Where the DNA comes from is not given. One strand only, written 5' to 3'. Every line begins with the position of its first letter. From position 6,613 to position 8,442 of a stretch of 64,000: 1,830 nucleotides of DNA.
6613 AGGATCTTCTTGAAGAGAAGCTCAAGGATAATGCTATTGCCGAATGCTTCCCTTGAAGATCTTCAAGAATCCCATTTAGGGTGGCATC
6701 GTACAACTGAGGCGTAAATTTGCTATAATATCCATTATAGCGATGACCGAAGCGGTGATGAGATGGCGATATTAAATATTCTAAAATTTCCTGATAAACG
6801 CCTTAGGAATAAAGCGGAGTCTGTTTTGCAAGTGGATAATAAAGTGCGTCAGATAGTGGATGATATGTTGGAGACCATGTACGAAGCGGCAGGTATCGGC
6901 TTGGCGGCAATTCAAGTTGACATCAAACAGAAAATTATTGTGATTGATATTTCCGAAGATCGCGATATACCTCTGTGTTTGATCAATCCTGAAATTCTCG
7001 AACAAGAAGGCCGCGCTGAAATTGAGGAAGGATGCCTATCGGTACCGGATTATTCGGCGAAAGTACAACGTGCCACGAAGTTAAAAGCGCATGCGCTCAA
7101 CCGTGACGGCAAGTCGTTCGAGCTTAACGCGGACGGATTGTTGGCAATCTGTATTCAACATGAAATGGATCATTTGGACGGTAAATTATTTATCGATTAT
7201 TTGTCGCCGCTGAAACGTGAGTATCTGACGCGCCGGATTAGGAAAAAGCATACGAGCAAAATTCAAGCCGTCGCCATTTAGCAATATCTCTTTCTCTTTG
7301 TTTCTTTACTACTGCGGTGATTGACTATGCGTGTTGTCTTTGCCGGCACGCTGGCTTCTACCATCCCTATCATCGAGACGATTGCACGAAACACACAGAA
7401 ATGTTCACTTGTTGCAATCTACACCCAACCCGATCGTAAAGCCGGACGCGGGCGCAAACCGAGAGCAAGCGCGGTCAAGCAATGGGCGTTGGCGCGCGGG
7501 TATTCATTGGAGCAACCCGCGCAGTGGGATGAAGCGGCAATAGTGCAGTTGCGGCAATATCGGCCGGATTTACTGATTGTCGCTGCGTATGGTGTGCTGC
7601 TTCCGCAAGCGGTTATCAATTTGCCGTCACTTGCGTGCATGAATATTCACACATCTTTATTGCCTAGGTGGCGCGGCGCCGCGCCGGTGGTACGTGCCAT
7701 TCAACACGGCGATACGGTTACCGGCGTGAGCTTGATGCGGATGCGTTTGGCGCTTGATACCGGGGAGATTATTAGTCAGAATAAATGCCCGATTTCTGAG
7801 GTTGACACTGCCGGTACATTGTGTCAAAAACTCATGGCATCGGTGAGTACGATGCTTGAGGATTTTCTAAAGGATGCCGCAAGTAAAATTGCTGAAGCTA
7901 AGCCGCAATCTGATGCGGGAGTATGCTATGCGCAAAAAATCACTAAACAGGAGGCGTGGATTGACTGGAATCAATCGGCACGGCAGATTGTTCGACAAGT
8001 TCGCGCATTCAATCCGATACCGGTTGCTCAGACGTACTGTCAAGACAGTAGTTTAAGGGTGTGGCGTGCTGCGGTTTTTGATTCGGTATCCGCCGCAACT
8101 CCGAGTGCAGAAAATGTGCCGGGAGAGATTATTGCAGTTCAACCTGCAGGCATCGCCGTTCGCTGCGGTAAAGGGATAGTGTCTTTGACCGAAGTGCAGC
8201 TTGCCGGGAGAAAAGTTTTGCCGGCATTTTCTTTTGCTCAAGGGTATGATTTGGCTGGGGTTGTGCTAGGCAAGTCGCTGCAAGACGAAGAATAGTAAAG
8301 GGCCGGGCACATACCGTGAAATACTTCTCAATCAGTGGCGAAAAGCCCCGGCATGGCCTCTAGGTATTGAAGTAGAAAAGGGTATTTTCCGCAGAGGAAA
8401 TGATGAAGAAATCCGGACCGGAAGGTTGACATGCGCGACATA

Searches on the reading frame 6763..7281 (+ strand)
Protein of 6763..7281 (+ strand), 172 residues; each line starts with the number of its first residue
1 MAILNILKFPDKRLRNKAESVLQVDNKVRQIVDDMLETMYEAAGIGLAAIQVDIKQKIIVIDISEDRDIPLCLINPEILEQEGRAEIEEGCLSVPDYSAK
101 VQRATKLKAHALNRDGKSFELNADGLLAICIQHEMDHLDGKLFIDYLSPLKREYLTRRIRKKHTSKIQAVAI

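Call 33: find_encoding_contigs(protein=window:6763-7281:+, flank=10000, max_places=6)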
Protein window:6763-7281:+ (172 aa): no gene with exactly this product is on record in the collection.

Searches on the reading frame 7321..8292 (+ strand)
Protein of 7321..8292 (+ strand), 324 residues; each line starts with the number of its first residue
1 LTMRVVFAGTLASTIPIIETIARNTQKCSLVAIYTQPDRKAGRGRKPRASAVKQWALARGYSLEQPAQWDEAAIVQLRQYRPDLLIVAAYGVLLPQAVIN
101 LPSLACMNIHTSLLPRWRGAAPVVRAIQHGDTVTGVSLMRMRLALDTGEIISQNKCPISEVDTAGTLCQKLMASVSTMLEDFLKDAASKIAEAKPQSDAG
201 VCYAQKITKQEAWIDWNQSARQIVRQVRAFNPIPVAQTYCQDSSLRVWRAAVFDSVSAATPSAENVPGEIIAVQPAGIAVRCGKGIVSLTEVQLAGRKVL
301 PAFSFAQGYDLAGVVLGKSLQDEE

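Call 34: find_homologous_proteins(query=window:7321-8292:+, max_evalue=1e-30)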
Query window:7321-8292:+ (324 aa): 7374 proteins with E <= 1e-30 among 8000 candidates; the best 120 are listed.
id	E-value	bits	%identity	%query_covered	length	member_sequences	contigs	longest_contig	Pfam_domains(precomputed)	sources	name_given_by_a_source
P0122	3.2e-207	705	100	99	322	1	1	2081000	PF00551.25,PF02911.24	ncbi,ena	-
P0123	2.3e-131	456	66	98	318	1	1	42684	PF00551.25,PF02911.24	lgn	-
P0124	1.6e-115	404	60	97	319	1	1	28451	PF00551.25,PF02911.24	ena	-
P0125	1.2e-96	342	54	97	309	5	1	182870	PF00551.25,PF02911.24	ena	-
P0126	2.5e-87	311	47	98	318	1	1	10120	PF00551.25,PF02911.24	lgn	-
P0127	1.0e-85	306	49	97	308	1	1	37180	PF00551.25,PF02911.24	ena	-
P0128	1.1e-84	303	47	97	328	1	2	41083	PF00551.25,PF02911.24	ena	-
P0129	1.1e-84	303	48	97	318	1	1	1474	PF00551.25,PF02911.24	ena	-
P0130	3.0e-83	298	47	97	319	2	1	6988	PF00551.25,PF02911.24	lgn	-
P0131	4.5e-83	297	47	96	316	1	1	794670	PF00551.25,PF02911.24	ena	-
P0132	5.1e-82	294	46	98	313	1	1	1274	PF00551.25,PF02911.24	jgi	-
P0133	7.3e-82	293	47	97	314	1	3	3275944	PF00551.25,PF02911.24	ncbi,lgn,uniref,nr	ncbi:methionyl-tRNA formyltransferase [Alkalilimnicola ehrlichii MLHE-1]|uniref:Methionyl-tRNA formy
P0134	3.0e-81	291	47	98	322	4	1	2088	PF00551.25,PF02911.24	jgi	-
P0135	4.7e-81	291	48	96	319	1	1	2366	PF00551.25,PF02911.24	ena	-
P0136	5.8e-81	290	47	97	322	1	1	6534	PF00551.25,PF02911.24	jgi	jgi:methionyl-tRNA formyltransferase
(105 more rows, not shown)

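Call 35: find_encoding_contigs(protein=P0123, flank=10000, max_places=2)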
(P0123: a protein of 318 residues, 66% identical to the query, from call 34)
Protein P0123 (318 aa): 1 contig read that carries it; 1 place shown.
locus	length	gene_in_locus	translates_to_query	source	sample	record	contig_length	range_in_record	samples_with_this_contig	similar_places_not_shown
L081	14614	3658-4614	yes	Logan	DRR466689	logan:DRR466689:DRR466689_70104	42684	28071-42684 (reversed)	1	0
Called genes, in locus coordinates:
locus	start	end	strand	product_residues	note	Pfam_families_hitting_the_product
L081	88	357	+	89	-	PF00312:Ribosomal_S15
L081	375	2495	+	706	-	PF01138:RNase_PH, PF03725:RNase_PH_C, PF03726:PNPase, PF01138:RNase_PH, PF00013:KH_1, PF00575:S1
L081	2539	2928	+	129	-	PF01641:SelR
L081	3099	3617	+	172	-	PF01327:Pep_deformylase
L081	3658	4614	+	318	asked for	PF00551:Formyl_trans_N, PF02911:Formyl_trans_C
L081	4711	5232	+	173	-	PF14334:DUF4390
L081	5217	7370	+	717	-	PF19312:NtrY_N (weak), PF00672:HAMP, PF00512:HisKA, PF02518:HATPase_c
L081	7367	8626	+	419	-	PF00072:Response_reg, PF00158:Sigma54_activat, PF14532:Sigma54_activ_2, PF25601:AAA_lid_14, PF02954:HTH_8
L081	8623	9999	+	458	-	PF00070:Pyr_redox (faint), PF02254:TrkA_N, PF02558:ApbA (faint), PF02737:3HCDH_N (faint), PF03435:Sacchrp_dh_NADP (faint), PF02080:TrkA_C (weak), PF02254:TrkA_N, PF02080:TrkA_C, +5 more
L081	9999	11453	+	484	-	PF02386:TrkH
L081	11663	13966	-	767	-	PF07715:Plug, PF00593:TonB_dep_Rec_b-barrel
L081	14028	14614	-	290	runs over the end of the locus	-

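Call 36: find_encoding_contigs(protein=P0124, flank=10000, max_places=2)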
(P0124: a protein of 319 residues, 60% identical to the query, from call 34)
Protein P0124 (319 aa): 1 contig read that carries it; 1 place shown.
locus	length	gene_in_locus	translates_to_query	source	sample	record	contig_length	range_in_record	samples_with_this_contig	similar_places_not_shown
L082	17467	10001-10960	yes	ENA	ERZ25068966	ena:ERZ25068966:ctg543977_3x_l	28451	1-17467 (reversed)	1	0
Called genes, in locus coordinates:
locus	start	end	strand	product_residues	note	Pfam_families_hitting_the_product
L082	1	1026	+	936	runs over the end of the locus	PF00133:tRNA-synt_1, PF01406:tRNA-synt_1e (faint), PF09334:tRNA-synt_1g, PF01921:tRNA-synt_1f (faint), PF13603:tRNA-synt_1_2, PF08264:Anticodon_1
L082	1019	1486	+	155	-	PF01252:Peptidase_A8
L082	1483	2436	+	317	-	PF02401:LYTB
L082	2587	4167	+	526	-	PF05222:AlaDh_PNT_N, PF01262:AlaDh_PNT_C, PF12769:PNTB_4TM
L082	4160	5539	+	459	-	PF02233:PNTB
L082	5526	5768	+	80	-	-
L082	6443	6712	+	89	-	PF00312:Ribosomal_S15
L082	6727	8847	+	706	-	PF01138:RNase_PH, PF03725:RNase_PH_C, PF03726:PNPase, PF01138:RNase_PH, PF00013:KH_1, PF00575:S1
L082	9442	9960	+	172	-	PF01327:Pep_deformylase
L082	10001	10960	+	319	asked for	PF00551:Formyl_trans_N, PF02911:Formyl_trans_C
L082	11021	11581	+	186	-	PF14334:DUF4390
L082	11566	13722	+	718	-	PF19312:NtrY_N, PF00672:HAMP, PF00512:HisKA, PF02518:HATPase_c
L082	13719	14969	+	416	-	PF00072:Response_reg, PF00158:Sigma54_activat, PF14532:Sigma54_activ_2, PF25601:AAA_lid_14 (weak), PF02954:HTH_8 (weak)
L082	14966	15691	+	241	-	PF02254:TrkA_N, PF13241:NAD_binding_7 (weak)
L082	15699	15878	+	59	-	-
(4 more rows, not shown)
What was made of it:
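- Some related ENA assemblies are visibly error-prone: trkA is split into several small genes on a contig labelled 3x (call 36).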

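Call 37: find_encoding_contigs(protein=P0125, flank=10000, max_places=2)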
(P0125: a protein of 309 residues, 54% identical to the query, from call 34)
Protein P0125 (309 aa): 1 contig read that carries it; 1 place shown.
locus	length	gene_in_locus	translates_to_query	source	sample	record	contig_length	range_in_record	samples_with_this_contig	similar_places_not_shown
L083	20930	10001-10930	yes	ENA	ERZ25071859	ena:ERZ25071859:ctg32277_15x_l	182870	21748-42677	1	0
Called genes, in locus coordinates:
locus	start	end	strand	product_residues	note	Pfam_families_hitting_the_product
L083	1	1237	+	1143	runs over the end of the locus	PF00082:Peptidase_S8, PF01483:P_proprotein, PF05345:He_PIG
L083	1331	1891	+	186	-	-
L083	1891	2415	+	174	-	PF00132:Hexapep (faint), PF25087:GMPPB_C (faint)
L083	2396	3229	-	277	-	PF08501:Shikimate_dh_N, PF01488:Shikimate_DH, PF18317:SDH_C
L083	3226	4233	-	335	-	PF00490:ALAD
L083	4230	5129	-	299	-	PF01218:Coprogen_oxidas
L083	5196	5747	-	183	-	PF01300:Sua5_yciO_yrdC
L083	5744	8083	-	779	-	PF01751:Toprim, PF01131:Topoisom_bac, PF13368:Toprim_C_rpt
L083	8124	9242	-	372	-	PF02481:DNA_processg_A, PF17782:WHD_DprA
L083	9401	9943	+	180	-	PF01327:Pep_deformylase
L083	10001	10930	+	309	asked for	PF00551:Formyl_trans_N, PF02911:Formyl_trans_C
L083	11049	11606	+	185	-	PF14334:DUF4390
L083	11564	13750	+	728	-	PF00672:HAMP, PF12860:PAS_7 (faint), PF00512:HisKA, PF02518:HATPase_c, PF14501:HATPase_c_5 (faint)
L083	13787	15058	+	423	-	PF00072:Response_reg, PF00158:Sigma54_activat (faint), PF14532:Sigma54_activ_2, PF25601:AAA_lid_14, PF02954:HTH_8 (weak)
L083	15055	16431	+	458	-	PF00070:Pyr_redox (faint), PF02254:TrkA_N, PF02558:ApbA (faint), PF02737:3HCDH_N (faint), PF03435:Sacchrp_dh_NADP (faint), PF02080:TrkA_C (weak), PF02254:TrkA_N, PF02080:TrkA_C, +6 more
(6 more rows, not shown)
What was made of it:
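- Tried and rejected: The nearest relatives are too distant and their synteny downstream of fmt differs (calls 35-37).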
